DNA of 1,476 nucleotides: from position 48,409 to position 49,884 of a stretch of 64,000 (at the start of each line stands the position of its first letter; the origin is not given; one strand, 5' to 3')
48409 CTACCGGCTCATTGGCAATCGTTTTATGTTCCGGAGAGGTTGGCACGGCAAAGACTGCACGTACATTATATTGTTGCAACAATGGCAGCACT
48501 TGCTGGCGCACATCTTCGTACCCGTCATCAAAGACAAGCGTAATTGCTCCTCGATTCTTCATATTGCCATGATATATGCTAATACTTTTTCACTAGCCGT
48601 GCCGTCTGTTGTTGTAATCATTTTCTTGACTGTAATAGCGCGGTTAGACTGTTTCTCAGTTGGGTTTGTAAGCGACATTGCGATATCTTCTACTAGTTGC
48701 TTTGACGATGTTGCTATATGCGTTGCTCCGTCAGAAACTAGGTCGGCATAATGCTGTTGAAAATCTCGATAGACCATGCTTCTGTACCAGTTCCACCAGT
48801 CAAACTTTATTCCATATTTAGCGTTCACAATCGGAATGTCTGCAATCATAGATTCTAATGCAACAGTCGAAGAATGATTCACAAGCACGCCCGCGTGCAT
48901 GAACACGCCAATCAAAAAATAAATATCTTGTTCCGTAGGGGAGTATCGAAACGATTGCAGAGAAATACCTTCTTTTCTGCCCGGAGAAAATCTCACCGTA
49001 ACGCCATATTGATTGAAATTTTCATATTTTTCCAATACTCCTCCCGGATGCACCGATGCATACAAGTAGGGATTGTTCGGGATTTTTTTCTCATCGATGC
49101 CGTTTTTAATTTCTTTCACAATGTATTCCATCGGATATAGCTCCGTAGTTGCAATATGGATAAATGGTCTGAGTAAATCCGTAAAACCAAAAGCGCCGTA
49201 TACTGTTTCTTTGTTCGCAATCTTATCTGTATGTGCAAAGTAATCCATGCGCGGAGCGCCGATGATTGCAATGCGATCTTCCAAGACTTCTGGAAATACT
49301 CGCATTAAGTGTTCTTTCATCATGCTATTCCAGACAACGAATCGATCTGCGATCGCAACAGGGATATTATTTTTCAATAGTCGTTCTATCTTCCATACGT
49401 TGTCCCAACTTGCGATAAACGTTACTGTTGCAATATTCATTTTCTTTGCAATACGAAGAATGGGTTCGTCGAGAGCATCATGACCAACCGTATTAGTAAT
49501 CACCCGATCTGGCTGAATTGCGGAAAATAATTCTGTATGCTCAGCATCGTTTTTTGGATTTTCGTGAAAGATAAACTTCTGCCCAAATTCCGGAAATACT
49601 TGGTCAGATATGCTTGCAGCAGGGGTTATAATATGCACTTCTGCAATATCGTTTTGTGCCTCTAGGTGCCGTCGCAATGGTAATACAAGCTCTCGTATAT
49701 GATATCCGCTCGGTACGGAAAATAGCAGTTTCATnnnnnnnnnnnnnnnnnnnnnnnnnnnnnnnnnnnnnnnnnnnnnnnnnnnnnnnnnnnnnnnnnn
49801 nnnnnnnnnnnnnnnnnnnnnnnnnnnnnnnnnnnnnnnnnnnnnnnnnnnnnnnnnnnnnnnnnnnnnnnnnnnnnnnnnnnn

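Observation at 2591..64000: Very dense cluster of GT-C glycosyltransferases with polyprenol-phosphate-sugar synthases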

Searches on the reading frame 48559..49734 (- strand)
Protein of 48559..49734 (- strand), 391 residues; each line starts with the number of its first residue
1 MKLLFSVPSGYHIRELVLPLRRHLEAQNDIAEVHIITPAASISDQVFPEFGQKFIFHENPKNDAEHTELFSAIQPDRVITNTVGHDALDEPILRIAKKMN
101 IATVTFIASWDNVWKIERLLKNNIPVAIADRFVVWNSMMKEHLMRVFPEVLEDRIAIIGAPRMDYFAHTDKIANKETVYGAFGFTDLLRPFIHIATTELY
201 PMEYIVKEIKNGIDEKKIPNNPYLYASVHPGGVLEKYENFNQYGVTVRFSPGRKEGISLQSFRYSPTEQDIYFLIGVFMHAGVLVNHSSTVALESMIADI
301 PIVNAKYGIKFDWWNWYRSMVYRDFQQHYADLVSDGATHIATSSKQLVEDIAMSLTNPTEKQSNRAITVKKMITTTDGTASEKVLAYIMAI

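Call 6: search_protein_families(library=pfam, proteins=[window:48559-49734:-], max_evalue=0.001)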
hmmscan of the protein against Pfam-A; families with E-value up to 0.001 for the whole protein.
window:48559-49734:- (391 aa): 1 family
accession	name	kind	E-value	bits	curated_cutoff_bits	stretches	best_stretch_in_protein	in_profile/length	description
PF04464.20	Glyphos_transf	-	2.7e-08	33.6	22.1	1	277-389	264-366/367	CDP-Glycerol:Poly(glycerophosphate) glycerophosphotransferase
